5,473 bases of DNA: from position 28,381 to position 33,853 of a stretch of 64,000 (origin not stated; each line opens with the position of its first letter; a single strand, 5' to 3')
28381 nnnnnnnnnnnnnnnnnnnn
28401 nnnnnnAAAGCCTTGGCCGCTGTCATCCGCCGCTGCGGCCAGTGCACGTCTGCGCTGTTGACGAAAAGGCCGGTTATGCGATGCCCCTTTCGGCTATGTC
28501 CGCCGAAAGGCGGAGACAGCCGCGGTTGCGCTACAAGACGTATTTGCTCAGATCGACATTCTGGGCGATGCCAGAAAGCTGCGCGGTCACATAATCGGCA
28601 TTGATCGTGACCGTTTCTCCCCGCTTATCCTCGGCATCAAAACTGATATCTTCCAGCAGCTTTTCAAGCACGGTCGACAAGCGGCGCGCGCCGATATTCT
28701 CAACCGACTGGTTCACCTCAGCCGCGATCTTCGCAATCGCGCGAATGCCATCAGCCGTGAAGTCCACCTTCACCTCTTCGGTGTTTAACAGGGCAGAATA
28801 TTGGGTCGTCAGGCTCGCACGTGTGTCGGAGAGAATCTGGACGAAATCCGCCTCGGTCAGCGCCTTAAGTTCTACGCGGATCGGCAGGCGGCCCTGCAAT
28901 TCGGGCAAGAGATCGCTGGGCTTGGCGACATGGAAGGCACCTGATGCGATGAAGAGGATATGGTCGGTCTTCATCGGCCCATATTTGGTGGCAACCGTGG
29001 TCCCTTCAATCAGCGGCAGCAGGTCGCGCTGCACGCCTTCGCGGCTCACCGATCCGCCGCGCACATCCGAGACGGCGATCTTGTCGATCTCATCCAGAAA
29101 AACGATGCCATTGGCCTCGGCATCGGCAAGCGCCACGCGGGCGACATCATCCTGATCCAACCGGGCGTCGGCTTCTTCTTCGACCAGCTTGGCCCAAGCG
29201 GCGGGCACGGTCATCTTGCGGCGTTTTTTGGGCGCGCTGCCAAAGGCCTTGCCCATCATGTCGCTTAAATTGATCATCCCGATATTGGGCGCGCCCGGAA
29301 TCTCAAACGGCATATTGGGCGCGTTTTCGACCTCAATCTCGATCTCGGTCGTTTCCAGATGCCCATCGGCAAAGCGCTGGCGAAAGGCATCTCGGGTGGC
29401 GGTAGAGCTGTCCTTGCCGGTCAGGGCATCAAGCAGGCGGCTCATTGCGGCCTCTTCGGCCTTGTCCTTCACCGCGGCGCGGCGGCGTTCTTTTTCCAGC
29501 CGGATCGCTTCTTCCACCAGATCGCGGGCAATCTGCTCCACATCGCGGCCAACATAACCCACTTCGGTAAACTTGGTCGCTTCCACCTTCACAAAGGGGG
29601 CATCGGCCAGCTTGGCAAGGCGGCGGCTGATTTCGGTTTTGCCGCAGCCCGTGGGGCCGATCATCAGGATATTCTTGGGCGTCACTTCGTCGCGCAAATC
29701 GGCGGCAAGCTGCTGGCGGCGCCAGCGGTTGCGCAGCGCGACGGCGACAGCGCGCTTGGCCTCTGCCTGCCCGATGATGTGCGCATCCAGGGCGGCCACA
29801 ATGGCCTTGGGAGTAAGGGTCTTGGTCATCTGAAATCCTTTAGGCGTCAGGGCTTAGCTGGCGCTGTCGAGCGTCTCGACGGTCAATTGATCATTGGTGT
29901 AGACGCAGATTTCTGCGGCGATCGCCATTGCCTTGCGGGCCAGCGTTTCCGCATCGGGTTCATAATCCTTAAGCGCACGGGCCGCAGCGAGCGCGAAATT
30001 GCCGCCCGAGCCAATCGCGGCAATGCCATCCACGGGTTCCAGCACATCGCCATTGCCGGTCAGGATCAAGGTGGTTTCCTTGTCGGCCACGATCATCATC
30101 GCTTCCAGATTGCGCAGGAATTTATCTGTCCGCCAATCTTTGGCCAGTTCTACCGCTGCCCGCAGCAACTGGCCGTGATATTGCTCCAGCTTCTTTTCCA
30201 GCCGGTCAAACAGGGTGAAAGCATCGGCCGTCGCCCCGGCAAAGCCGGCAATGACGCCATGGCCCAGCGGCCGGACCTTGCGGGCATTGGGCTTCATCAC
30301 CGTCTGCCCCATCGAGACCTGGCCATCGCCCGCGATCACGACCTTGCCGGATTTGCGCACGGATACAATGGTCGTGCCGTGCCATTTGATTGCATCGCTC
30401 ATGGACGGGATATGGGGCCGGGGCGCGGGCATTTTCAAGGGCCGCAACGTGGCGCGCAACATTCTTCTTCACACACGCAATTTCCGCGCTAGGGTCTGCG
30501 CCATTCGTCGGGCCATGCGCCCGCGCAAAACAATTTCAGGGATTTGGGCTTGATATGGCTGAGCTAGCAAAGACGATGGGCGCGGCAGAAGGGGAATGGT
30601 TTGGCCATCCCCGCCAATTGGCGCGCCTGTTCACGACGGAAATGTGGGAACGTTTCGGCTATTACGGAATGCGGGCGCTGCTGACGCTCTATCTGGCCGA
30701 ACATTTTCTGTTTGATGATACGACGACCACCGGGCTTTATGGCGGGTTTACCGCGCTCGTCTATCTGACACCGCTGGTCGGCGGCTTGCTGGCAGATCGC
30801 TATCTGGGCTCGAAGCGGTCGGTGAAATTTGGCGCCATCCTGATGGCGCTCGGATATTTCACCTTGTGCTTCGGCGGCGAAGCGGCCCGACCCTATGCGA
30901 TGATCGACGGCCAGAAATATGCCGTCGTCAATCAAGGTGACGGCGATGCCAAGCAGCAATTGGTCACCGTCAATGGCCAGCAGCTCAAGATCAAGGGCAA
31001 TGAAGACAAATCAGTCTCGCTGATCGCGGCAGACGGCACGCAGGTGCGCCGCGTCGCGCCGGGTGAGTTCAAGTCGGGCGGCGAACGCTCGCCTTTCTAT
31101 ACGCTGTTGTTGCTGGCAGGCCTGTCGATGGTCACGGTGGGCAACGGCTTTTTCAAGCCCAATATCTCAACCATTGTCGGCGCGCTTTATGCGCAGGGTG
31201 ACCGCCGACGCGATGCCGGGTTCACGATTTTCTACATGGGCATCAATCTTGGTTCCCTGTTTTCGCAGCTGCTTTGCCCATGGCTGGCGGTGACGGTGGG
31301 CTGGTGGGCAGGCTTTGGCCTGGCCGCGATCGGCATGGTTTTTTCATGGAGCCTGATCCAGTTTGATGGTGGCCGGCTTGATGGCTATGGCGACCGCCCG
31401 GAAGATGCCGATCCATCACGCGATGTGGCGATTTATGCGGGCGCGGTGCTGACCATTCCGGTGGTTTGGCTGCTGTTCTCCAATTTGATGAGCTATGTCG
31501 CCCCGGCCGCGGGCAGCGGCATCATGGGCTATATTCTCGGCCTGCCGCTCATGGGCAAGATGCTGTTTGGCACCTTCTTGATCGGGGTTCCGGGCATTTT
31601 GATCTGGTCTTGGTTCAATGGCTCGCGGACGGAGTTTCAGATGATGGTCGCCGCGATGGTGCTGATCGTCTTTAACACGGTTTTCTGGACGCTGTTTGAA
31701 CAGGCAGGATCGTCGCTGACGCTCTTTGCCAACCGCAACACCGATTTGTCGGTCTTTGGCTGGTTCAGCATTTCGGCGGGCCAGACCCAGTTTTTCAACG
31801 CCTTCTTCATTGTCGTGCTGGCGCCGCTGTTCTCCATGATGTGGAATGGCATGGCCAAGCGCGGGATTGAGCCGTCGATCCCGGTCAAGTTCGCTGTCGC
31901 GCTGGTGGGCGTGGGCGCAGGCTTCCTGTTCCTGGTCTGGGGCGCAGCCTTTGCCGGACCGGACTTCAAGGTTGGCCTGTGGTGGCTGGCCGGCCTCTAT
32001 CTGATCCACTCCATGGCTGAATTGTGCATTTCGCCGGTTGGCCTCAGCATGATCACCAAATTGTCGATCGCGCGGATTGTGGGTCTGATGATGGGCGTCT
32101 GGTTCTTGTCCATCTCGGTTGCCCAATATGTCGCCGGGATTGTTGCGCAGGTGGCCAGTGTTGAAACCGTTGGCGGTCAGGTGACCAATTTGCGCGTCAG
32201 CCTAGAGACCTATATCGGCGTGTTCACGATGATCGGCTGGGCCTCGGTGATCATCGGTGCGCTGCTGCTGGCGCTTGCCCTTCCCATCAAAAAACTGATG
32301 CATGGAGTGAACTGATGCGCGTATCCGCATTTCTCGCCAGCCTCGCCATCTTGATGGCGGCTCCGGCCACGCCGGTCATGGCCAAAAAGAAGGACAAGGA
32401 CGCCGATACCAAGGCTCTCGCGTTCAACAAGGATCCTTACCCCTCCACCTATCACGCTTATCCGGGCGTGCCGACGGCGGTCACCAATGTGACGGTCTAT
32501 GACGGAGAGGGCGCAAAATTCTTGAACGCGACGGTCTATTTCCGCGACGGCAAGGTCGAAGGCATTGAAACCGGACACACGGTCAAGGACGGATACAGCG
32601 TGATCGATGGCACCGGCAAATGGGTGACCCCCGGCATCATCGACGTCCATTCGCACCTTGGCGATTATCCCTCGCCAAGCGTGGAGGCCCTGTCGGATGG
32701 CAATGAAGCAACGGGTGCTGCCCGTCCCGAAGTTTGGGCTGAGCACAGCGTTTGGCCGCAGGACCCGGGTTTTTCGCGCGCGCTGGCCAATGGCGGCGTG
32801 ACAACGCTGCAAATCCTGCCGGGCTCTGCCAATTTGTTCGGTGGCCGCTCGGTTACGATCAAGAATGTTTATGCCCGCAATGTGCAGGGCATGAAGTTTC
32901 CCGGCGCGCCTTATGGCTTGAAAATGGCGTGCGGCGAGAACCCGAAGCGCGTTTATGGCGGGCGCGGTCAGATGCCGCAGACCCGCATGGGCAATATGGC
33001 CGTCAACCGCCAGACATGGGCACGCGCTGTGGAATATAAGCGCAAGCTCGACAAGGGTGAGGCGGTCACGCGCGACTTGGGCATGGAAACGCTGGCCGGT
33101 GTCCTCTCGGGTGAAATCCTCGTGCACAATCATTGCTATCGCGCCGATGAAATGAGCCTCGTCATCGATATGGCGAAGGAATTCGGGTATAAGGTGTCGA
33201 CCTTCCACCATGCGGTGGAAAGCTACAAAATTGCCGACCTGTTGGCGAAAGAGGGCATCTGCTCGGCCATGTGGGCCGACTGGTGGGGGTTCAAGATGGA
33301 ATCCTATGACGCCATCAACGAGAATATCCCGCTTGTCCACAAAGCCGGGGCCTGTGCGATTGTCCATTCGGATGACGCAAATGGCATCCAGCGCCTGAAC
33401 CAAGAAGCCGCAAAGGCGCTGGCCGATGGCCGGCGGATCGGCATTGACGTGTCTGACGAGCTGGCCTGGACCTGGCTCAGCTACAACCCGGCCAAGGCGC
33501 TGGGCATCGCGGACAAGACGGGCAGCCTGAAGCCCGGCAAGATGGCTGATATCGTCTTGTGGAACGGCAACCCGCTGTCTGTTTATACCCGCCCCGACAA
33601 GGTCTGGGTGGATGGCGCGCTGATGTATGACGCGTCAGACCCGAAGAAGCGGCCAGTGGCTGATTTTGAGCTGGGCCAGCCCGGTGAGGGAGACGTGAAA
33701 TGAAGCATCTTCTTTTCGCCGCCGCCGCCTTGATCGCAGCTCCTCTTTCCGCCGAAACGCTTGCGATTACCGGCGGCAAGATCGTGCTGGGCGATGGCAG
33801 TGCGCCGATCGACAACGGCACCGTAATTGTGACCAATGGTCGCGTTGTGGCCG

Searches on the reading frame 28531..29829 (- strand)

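Call 3: search_protein_families(library=pfam, proteins=[window:28531-29829:-], max_evalue=0.01)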
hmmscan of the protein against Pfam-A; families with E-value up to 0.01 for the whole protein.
window:28531-29829:- (432 aa): 12 families
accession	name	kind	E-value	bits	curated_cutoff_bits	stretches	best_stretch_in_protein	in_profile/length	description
PF07724.20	AAA_2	-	1e-29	104.1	27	2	176-318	7-166/166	AAA domain (Cdc48 subfamily)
PF00004.35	AAA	-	4.8e-15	56.6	21.2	2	54-103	1-52/131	ATPase family associated with various cellular activities (AAA)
PF07728.20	AAA_5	-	7.8e-07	29.6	22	1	53-89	1-38/139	AAA domain (dynein-related subfamily)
PF13401.12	AAA_22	-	5.2e-06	27.2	27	1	51-129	5-84/130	AAA domain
PF13191.12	AAA_16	-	5.3e-05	24.2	32.6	1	39-137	10-121/167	AAA ATPase domain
PF13521.12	AAA_28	-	7.5e-05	23.4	27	1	54-122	2-71/164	AAA domain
PF01078.27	Mg_chelatase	-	0.00014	21.7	20.3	1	52-87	23-57/207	Magnesium chelatase, subunit ChlI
PF00493.29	MCM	-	0.00026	20.6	23.3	1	8-90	16-95/224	MCM P-loop domain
PF13238.12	AAA_18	-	0.00071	20.5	29.4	1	54-127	1-66/128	AAA domain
PF00158.32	Sigma54_activat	-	0.0058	16.8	20.2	0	50-87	21-61/168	Sigma-54 interaction domain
PF01591.24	6PF2K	-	0.0069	16.2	27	0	49-149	11-105/223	6-phosphofructo-2-kinase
PF13671.12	AAA_33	-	0.01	16.6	27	0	54-84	2-32/143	AAA domain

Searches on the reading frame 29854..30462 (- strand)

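Call 3: search_protein_families(library=pfam, proteins=[window:29854-30462:-], max_evalue=0.01)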
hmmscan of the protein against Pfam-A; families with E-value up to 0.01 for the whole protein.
window:29854-30462:- (202 aa): 1 family
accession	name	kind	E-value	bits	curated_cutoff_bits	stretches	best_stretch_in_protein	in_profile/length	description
PF00227.31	Proteasome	-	1.5e-26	93.7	22.4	1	28-197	3-188/189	Proteasome subunit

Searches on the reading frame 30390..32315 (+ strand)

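Call 87: search_protein_families(library=pfam, proteins=[window:30390-32315:+], max_evalue=0.001)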
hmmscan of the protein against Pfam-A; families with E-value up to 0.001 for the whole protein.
window:30390-32315:+ (641 aa): 2 families
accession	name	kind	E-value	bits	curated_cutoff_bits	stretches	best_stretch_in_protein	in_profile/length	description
PF00854.27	PTR2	-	9.7e-56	189.8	27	1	236-594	30-384/392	POT family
PF07690.21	MFS_1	-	3.4e-06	26.7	33.4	0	240-453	87-304/347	Major Facilitator Superfamily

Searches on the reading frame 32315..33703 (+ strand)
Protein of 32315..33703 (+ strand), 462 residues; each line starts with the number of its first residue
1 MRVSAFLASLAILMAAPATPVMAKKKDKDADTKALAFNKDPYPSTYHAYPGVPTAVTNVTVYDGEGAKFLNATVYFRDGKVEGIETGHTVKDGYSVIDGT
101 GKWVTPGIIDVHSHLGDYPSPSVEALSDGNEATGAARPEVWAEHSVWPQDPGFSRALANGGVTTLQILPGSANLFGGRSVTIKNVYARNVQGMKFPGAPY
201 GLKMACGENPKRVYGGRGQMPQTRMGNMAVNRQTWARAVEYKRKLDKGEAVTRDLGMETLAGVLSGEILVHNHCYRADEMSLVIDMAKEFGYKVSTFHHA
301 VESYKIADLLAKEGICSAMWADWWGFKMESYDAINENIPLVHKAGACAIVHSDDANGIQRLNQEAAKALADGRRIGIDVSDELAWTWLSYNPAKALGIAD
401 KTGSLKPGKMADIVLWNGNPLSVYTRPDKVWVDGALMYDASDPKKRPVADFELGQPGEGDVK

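Call 87: search_protein_families(library=pfam, proteins=[window:32315-33703:+], max_evalue=0.001)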
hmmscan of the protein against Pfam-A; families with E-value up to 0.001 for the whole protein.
window:32315-33703:+ (462 aa): 2 families
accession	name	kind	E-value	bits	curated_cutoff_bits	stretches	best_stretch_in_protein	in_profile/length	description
PF01979.26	Amidohydro_1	-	5.3e-15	55.9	25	1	339-434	236-342/345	Amidohydrolase family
PF07969.17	Amidohydro_3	-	1e-13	52.1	29.7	1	371-438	399-472/472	Amidohydrolase family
